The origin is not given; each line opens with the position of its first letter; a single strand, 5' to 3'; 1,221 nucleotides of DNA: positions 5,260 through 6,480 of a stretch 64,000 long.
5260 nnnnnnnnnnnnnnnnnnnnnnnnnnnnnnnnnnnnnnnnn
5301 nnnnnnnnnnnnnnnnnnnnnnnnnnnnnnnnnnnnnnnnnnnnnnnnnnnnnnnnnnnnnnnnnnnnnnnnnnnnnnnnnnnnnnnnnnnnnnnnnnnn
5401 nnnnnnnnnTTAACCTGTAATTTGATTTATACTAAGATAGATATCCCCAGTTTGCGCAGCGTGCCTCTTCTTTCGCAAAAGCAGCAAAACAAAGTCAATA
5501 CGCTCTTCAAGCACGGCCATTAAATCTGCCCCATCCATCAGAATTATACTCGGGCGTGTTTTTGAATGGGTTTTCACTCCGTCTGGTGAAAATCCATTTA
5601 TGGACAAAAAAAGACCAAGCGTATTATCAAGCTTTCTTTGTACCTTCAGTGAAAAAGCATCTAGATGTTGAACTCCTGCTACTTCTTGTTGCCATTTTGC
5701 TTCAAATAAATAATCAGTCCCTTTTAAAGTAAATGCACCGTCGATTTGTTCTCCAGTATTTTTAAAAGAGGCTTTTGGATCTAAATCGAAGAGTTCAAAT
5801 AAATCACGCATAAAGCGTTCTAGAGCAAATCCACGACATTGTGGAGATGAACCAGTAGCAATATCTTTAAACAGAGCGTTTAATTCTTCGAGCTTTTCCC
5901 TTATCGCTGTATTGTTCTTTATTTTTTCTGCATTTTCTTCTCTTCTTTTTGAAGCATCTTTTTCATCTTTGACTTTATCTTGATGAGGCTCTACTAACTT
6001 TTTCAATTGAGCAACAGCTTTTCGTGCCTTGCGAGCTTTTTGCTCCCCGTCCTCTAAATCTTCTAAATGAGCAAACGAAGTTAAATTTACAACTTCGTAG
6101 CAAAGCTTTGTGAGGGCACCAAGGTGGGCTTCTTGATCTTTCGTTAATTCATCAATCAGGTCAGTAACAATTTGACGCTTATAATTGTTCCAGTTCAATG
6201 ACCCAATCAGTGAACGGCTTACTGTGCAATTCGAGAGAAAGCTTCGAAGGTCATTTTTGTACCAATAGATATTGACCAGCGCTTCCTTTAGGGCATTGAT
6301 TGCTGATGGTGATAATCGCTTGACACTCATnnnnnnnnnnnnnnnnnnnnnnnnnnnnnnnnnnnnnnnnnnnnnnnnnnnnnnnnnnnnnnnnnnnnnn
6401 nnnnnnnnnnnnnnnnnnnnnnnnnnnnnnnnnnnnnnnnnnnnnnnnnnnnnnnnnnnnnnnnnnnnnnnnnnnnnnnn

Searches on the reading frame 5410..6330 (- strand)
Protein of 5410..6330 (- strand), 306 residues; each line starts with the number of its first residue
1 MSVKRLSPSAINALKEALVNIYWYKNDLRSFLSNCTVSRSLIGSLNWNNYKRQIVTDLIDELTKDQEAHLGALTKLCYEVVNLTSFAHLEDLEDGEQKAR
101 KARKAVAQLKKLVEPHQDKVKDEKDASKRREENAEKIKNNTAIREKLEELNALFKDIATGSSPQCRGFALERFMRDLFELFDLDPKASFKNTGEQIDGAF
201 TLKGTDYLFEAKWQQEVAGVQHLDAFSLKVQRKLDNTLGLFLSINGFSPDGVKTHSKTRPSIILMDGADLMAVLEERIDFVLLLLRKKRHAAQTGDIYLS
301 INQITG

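Call 3: search_protein_families(library=pfam, proteins=[window:5410-6330:-], max_evalue=1)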
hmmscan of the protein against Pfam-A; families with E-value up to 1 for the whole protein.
window:5410-6330:- (306 aa): 9 families
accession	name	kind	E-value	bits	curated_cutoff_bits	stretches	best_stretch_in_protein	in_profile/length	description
PF04471.18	Mrr_cat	-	6.9e-06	26.6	21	1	165-273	4-114/115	Restriction endonuclease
PF19955.5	EAD1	-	0.0013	19.6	24.2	1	5-67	2-62/90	Effector-associated domain 1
PF19961.5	EAD8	-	0.015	16.4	27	1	11-81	4-78/96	Effector-associated domain 8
PF24624.1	Int_N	-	0.044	15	27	1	87-157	15-81/100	Phage integrase, N-terminal domain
PF03567.20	Sulfotransfer_2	-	0.079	13.5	22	1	63-151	152-242/252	Sulfotransferase family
PF03961.19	FapA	-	0.099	12.7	31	1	68-157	133-222/272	Flagellar Assembly Protein A beta solenoid domain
PF02477.20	Nairo_nucleo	-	0.13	11.5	25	1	84-127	235-277/443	Nucleocapsid N protein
PF09969.14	DUF2203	-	0.39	11.9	24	1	89-160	12-82/122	Uncharacterized conserved protein (DUF2203)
PF13476.12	AAA_23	-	0.95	10.5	27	0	40-152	93-195/201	AAA domain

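Call 4: search_protein_families(library=padloc, proteins=[window:5410-6330:-], max_evalue=1)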
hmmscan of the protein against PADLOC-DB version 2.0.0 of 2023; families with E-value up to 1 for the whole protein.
window:5410-6330:- (306 aa): 1 family
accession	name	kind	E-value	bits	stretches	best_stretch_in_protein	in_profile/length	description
PDLC00551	JetC2|JetC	-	9.9e-06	21.7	1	11-150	842-982/1365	DUF3584 domain; MukB-like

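Call 5: search_protein_families(library=ncbifam, proteins=[window:5410-6330:-], max_evalue=1)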
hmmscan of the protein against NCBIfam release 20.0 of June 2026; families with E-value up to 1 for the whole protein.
window:5410-6330:- (306 aa): 2 families
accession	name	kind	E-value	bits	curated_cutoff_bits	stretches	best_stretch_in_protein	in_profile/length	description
NF010534.0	PRK13923.1-2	equivalog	0.019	14.9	345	1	44-154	49-158/212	putative spore coat protein regulator protein YlbO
NF033930.1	pneumo_PspA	exception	0.049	12.4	850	1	49-146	121-214/659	pneumococcal surface protein A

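Call 9: find_homologous_proteins(query=window:5410-6330:-)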
Query window:5410-6330:- (306 aa): 3383 proteins with E <= 0.001 among 5669 candidates; the best 120 are listed.
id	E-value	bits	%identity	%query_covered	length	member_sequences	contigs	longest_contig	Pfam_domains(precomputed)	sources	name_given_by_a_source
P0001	2.0e-197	672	100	100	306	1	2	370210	PF04471.19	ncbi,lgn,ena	-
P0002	1.1e-173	594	88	100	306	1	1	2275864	-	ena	-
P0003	7.2e-156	536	80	99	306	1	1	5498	PF04471.19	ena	-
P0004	1.5e-155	535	79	99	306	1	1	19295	PF04471.19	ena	-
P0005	2.5e-151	521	77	100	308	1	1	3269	PF04471.19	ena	-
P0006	7.7e-151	519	76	100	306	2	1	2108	PF04471.19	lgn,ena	-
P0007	2.4e-150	518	76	100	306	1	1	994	PF04471.19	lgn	-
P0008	3.6e-149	514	75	100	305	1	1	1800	PF04471.19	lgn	-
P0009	9.6e-148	509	76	100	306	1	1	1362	-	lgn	-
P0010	1.1e-147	509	75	100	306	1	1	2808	PF04471.19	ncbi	-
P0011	1.2e-147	509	74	100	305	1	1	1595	PF04471.19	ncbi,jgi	-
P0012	2.0e-147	508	74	100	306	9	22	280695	-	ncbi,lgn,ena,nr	ncbi:MAG: restriction endonuclease [Chromatiaceae bacterium]|nr:restriction endonuclease [Chromatiac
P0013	2.4e-147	508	74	100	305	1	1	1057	PF04471.19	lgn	-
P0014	3.2e-147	507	74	100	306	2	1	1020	PF04471.19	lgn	-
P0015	1.2e-146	506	74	100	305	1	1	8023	PF04471.19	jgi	jgi:hypothetical protein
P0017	3.3e-146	504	74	100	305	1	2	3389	PF04471.19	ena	-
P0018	3.9e-146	504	74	99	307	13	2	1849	PF04471.19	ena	-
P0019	1.0e-145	503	74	99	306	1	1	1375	PF04471.19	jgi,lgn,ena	-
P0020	6.5e-145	500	73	100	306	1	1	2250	PF04471.19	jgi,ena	-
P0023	5.8e-144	497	72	100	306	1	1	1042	PF04471.19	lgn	-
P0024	6.3e-144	497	75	99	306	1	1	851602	PF04471.19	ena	-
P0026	1.6e-143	495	72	100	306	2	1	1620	PF04471.19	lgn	-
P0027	1.6e-143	495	72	100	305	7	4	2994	PF04471.19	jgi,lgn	jgi:hypothetical protein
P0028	3.3e-143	494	72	100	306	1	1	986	PF04471.19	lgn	-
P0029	4.1e-143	494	73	100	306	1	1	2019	PF04471.19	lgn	-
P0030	5.2e-143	494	72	100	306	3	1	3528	PF04471.19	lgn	-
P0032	7.4e-142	490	71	100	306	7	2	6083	PF04471.19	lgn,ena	-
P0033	8.5e-142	490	75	97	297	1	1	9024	PF04471.19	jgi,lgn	jgi:hypothetical protein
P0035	3.3e-141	488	72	100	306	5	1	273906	PF04471.19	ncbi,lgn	-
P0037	7.2e-141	487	71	100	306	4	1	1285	PF04471.19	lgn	-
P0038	1.0e-140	486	71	100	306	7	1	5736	PF04471.19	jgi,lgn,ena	-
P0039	1.8e-140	485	73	99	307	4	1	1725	PF04471.19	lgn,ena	-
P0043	7.8e-140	483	71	100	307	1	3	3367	PF04471.19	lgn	-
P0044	1.8e-139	482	70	100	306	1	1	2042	PF04471.19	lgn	-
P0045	2.4e-139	482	72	100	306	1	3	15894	PF04471.19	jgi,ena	-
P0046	2.6e-139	482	70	99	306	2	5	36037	PF04471.19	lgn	-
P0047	2.9e-139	481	70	100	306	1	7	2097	PF04471.19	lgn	-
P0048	4.8e-139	481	70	100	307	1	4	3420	PF04471.19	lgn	-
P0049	3.8e-138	478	71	100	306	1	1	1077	PF04471.19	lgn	-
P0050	7.8e-138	477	67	99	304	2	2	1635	PF04471.19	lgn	-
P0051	1.6e-137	476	71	99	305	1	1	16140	PF04471.19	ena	-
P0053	2.8e-137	475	69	100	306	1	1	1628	PF04471.19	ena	-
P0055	2.1e-134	465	69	99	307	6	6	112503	PF04471.19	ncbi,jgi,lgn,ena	jgi:restriction endonuclease Mrr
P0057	2.8e-134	465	67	99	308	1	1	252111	PF04471.19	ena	-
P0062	3.2e-132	458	75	90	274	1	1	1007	PF04471.19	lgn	-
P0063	3.8e-130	451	68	98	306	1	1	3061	PF04471.19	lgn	-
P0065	3.7e-129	448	65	99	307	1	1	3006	PF04471.19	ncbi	-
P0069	2.6e-126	439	67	98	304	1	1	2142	PF04471.19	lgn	-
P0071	1.1e-125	437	65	99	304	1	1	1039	PF04471.19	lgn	-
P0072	8.2e-125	434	63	99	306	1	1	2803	PF04471.19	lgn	-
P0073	1.0e-123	430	65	98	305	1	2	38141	PF04471.19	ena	-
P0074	3.5e-123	429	64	99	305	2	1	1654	PF04471.19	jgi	-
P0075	3.9e-123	428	65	98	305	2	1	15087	PF04471.19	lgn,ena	-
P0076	5.1e-123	428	63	99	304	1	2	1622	PF04471.19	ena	-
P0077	5.6e-123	428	63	99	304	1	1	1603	PF04471.19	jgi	-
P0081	3.1e-122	426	64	98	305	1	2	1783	PF04471.19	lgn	-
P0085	8.5e-122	424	63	98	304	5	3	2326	PF04471.19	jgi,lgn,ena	-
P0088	1.7e-121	423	64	98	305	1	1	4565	PF04471.19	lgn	-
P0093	3.4e-121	422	63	98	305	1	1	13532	PF04471.19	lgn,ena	-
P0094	3.5e-121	422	64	96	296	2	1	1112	PF04471.19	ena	-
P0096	4.3e-121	422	64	98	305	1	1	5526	PF04471.19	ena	-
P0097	5.0e-121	422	65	98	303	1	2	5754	PF04471.19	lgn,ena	-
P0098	5.1e-121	422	62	99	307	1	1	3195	PF04471.19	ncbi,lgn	-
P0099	5.3e-121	421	65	98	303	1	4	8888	PF04471.19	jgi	-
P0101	5.7e-121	421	63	99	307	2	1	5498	PF04471.19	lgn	-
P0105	8.9e-121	421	62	98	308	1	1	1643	PF04471.19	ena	-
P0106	9.8e-121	421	63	99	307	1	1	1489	PF04471.19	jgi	jgi:hypothetical protein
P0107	1.0e-120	421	64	99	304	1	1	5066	PF04471.19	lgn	-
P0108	1.1e-120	420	64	98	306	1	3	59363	PF04471.19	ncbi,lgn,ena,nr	ncbi:MAG: restriction endonuclease [Deltaproteobacteria bacterium]|nr:restriction endonuclease [Delt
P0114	2.1e-120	420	63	98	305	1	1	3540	PF04471.19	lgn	-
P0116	3.6e-120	419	65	98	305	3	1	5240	PF04471.19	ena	-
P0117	4.1e-120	419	62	99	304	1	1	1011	PF04471.19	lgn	-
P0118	6.8e-120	418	64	98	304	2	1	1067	PF04471.19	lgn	-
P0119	7.1e-120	418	63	99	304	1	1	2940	PF04471.19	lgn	-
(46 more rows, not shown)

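Call 11: find_encoding_contigs(protein=P0001, flank=10000, max_places=3)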
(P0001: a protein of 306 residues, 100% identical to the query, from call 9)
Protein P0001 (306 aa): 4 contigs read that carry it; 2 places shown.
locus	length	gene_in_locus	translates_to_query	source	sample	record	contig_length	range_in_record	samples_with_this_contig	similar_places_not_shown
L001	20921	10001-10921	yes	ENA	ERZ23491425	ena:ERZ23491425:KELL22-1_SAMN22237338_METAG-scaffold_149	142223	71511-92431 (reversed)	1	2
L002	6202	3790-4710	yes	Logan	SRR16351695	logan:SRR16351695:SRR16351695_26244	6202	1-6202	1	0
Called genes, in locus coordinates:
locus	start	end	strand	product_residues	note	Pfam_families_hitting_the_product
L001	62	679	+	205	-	PF00156:Pribosyltran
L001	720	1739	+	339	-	PF02729:OTCace_N, PF00185:OTCace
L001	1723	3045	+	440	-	PF01979:Amidohydro_1, PF07969:Amidohydro_3 (weak), PF12890:DHOase, PF07969:Amidohydro_3 (weak)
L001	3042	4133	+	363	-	PF00988:CPSase_sm_chain, PF00117:GATase, PF07722:Peptidase_C26 (faint)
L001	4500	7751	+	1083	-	PF25596:CPSase_L_D1, PF02786:CPSase_L_D2, PF02787:CPSase_L_D3, PF25596:CPSase_L_D1, PF02786:CPSase_L_D2, PF02222:ATP-grasp, PF15632:ATPgrasp_Ter (weak), PF02142:MGS, +2 more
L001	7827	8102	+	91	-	-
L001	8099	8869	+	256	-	-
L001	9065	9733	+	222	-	PF18735:HEPN_RiboL-PSP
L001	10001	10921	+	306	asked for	PF04471:Mrr_cat (weak)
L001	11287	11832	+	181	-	PF10543:ORF6N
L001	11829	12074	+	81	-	-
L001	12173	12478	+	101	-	PF13560:HTH_31, PF01381:HTH_3, PF13443:HTH_26 (weak)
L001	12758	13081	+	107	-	-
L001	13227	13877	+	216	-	PF00923:TAL_FSA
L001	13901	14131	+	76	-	PF09723:Zn_ribbon_8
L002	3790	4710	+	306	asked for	PF04471:Mrr_cat (weak)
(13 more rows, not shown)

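Call 12: find_encoding_contigs(protein=P0002, flank=8000, max_places=3)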
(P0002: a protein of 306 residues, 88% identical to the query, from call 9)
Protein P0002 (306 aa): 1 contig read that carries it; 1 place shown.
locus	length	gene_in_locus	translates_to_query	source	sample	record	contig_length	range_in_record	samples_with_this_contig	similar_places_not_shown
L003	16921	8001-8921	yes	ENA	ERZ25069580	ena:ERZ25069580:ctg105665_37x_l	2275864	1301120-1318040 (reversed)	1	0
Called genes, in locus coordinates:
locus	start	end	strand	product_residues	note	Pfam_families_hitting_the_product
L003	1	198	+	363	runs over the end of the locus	PF00988:CPSase_sm_chain, PF00117:GATase, PF07722:Peptidase_C26 (faint)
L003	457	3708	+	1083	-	PF25596:CPSase_L_D1, PF02786:CPSase_L_D2, PF02787:CPSase_L_D3, PF25596:CPSase_L_D1, PF02786:CPSase_L_D2, PF02222:ATP-grasp (weak), PF15632:ATPgrasp_Ter (weak), PF02142:MGS, +2 more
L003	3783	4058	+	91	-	-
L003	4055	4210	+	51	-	-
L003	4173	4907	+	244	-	-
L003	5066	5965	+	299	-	PF12686:DUF3800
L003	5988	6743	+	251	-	-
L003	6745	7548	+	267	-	PF18928:DUF5677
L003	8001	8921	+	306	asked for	-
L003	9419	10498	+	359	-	PF00478:IMPDH (faint), PF03060:NMO, PF01070:FMN_dh (weak), PF04481:DUF561 (faint)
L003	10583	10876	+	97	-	PF03693:ParD_antitoxin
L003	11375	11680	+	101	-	PF13560:HTH_31, PF01381:HTH_3, PF13443:HTH_26 (weak)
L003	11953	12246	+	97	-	-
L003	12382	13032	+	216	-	PF00923:TAL_FSA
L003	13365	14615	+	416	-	PF02812:ELFV_dehydrog_N, PF00208:ELFV_dehydrog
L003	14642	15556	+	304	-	PF02463:SMC_N (faint), PF00005:ABC_tran, PF13304:AAA_21, PF27102:NodI_C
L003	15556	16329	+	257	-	PF01061:ABC2_membrane, PF12698:ABC2_membrane_3 (weak)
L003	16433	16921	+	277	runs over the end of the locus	PF00730:HhH-GPD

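Call 13: find_encoding_contigs(protein=P0012, flank=8000, max_places=6)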
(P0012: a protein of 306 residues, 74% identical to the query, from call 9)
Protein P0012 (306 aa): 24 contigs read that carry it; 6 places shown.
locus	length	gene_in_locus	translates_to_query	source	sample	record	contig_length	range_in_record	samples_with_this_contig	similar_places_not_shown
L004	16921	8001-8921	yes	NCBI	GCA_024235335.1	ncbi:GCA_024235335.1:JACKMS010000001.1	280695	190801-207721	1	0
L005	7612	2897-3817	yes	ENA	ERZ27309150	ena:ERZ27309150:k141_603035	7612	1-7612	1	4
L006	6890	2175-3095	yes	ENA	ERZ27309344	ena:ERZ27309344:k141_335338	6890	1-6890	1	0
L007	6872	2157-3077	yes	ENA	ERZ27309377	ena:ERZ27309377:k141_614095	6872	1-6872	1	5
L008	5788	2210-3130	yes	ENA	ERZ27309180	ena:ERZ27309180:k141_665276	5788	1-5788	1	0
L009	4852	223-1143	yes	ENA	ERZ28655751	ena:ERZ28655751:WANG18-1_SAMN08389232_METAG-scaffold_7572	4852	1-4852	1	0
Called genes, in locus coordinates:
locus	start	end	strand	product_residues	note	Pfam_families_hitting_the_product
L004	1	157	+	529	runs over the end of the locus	-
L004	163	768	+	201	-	PF11198:DUF2857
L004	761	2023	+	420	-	-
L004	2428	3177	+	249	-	PF08900:AcaB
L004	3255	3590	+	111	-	-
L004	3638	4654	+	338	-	PF06406:StbA_N, PF21522:MreB-like_C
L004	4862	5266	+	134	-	PF12101:DUF3577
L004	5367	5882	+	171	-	PF04002:RadC, PF14464:Prok-JAB (weak)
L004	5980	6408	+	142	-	PF20213:DUF6573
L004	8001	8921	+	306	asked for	-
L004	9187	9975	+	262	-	-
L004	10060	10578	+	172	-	PF14279:HNH_5 (weak)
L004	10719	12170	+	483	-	PF01650:Peptidase_C13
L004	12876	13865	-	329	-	-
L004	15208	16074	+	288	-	PF12834:Phage_int_SAM_2, PF00589:Phage_integrase (faint), PF12835:Integrase_1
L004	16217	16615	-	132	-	PF04828:GFA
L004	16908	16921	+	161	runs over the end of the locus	PF03729:DUF308 (weak)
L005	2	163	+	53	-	?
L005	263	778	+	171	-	PF04002:RadC, PF14464:Prok-JAB (weak)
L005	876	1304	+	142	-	PF20213:DUF6573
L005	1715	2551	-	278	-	PF13495:Phage_int_SAM_4, PF00589:Phage_integrase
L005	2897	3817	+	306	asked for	-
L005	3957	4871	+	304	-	-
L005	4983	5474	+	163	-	PF14279:HNH_5 (weak)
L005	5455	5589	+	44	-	-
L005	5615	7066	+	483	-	PF01650:Peptidase_C13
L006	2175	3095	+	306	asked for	-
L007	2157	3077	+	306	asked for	-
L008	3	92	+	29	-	?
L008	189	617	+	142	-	PF20213:DUF6573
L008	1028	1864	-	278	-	PF13495:Phage_int_SAM_4, PF00589:Phage_integrase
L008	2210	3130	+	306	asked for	-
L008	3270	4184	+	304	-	-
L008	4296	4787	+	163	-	PF14279:HNH_5 (weak)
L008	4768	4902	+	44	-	-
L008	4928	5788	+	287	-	?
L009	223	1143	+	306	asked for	-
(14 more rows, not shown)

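Call 16: find_related_loci(query=A1, collection=genome_contigs, flank=6000)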
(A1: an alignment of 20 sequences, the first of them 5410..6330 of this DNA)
Query A1 (306 aa) in genome_contigs; peptide patterns used: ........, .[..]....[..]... (x = any residue, [..] = any of these).
221 stretches matched a pattern; 138 encode a relative of the query (tblastn E <= 1e-3); the best 80 are kept; 80 distinct loci.
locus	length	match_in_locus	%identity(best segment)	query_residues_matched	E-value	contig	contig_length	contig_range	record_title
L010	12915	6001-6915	70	1-305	1e-149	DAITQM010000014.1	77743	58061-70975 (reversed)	MAG TPA_asm: Pseudomonadota bacterium isolate CTOTU46466 NODE_87_length_77743_cov_35.494542, whole genome shotgun sequen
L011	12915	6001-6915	68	1-305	2e-143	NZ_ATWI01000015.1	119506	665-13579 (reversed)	Marinobacter daepoensis DSM 16072 K325DRAFT_scaffold00008.8_C, whole genome shotgun sequence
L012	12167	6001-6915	69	1-305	3e-138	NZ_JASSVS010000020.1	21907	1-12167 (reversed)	Marinobacter azerbaijanicus strain TBZ242 NODE_20_length_21907_cov_133.595511, whole genome shotgun sequence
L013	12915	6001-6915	69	1-305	1e-137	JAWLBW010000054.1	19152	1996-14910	MAG: bacterium isolate 15dZY3.bin.127 NODE_3252_length_19152_cov_3.560699, whole genome shotgun sequence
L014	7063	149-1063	68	1-305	9e-136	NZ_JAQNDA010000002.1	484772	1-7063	Marinobacter sp. SS21 contig2, whole genome shotgun sequence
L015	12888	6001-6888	67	4-299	1e-135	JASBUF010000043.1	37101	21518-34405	MAG: Methylophaga sp. isolate BWSM_61 k141_80800, whole genome shotgun sequence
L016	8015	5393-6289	63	1-299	2e-131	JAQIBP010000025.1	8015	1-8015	MAG: Deltaproteobacteria bacterium isolate GH13 k119_324697, whole genome shotgun sequence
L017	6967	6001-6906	65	3-304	1e-130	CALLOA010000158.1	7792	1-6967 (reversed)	MAG: uncultured Granulosicoccaceae bacterium isolate R1_Bin_METABAT__111_1 genome assembly, contig: c_000003226009, whol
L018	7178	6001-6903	63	4-304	2e-130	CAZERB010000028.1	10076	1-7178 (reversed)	MAG TPA_asm: uncultured Anaerolineales bacterium isolate binchicken_co395_1 genome assembly, contig: NODE_2299_length_10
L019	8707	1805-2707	63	4-304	2e-129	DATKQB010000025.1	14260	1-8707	MAG TPA_asm: Verrucomicrobiia bacterium isolate SMAG_U14806 k141_1306518, whole genome shotgun sequence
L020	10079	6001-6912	61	1-304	7e-129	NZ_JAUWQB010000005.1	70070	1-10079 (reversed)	MAG: Desulfobacula sp. isolate CSMAG_2491 CSMAG_2491_k141_1026848_length_70070_cov_19.9940, whole genome shotgun sequenc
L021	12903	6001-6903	64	4-304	1e-128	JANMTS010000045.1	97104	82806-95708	MAG: Holophagales bacterium isolate SOY_29_metabat_132 SOY_29_k141_3575377, whole genome shotgun sequence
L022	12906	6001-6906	62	3-304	4e-127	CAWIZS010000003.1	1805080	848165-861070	MAG: uncultured Acidobacteriota bacterium isolate MFD06092.bin.1.230 genome assembly, contig: contig_27448, whole genome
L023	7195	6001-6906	61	3-304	2e-126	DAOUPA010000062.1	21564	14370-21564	MAG TPA_asm: Planctomicrobium sp. isolate CSMAG_88 CSMAG_88_k127_1106567_length_21564_cov_54.8125, whole genome shotgun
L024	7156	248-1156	61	3-305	2e-126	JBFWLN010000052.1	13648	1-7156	MAG: Desulfobulbus sp. isolate CA_2019_NHSR_67 NODE_9622_length_13648_cov_13.384957_NHSR, whole genome shotgun sequence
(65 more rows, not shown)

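Call 23: search_protein_families(library=pfam, alignment_id=A2, max_evalue=0.001)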
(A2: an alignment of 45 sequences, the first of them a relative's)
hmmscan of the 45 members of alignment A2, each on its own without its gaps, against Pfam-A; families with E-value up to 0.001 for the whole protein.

A. member 1, L004:9061-9975:+ (304 aa): 0 families

B. families by the number of members that match (of 45 scanned): 29 families (the first 25 are shown)
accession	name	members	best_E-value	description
PF09413.15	DUF2007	2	1.9e-12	Putative prokaryotic signal transducing protein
PF04471.18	Mrr_cat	2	1.7e-05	Restriction endonuclease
PF00146.26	NADHdh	1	7.5e-121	NADH dehydrogenase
PF07609.16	DUF1572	1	6.4e-69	Protein of unknown function (DUF1572)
PF20314.3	DUF6610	1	1.7e-55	Family of unknown function (DUF6610)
PF03445.19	DUF294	1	3.9e-47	Putative nucleotidyltransferase DUF294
PF10335.14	DUF294_C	1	1.9e-38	Putative nucleotidyltransferase substrate binding domain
PF13175.12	AAA_15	1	1.1e-28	AAA ATPase domain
PF00078.32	RVT_1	1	5e-23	Reverse transcriptase (RNA-dependent DNA polymerase)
PF00571.33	CBS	1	3e-22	CBS domain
PF20469.4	OLD-like_TOPRIM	1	1.8e-19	Overcoming lysogenization defect protein-like, TOPRIM domain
PF18735.6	HEPN_RiboL-PSP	1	2.6e-17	RiboL-PSP-HEPN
PF13304.12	AAA_21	1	1.7e-16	AAA domain, putative AbiEii toxin, Type IV TA system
PF19865.4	DUF6338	1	1.3e-15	Family of unknown function (DUF6338)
PF04326.19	SLFN_AlbA_2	1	3.1e-15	Schlafen, AlbA_2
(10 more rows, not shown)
